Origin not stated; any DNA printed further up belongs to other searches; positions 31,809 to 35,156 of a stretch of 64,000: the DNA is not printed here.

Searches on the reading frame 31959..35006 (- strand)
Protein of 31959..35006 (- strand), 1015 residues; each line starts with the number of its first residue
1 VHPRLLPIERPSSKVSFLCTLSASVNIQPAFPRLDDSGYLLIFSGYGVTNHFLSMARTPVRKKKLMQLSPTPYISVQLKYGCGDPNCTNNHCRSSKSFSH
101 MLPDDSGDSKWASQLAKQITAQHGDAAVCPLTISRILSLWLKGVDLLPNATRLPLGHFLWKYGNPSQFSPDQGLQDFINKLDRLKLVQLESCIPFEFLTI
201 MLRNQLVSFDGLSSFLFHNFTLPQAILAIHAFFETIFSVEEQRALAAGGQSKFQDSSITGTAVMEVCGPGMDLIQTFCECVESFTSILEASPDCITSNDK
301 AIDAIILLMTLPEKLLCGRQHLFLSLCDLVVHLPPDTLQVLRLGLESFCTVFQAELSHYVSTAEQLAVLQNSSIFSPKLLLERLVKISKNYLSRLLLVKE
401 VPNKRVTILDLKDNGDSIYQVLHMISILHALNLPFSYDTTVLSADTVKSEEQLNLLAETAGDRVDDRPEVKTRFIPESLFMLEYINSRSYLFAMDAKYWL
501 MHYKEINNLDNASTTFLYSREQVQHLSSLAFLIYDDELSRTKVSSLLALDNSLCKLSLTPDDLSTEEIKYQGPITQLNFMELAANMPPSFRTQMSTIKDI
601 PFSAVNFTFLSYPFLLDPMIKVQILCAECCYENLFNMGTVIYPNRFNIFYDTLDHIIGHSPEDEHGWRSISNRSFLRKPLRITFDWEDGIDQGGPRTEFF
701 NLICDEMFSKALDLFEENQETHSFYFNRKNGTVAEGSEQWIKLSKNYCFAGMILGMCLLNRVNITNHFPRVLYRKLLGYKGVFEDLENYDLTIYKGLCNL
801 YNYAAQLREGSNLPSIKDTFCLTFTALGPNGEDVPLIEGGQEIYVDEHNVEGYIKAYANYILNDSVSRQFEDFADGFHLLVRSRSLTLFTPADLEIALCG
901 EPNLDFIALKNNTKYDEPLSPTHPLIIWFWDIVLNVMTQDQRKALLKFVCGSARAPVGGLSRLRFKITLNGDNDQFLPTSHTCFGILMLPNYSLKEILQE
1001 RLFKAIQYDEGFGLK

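Call 6: search_protein_families(library=pfam, proteins=[window:31959-35006:-], max_evalue=0.01)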
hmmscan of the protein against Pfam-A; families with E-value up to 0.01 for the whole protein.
window:31959-35006:- (1015 aa): 2 families
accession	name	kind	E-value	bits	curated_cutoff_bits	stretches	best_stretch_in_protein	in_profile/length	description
PF00632.30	HECT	-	4.8e-87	292.9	23.9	1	702-1015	2-306/306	HECT-domain (ubiquitin-transferase)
PF16558.10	AZUL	-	7.5e-08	32.9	23.8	1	76-118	10-52/59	Amino-terminal Zinc-binding domain of ubiquitin ligase E3A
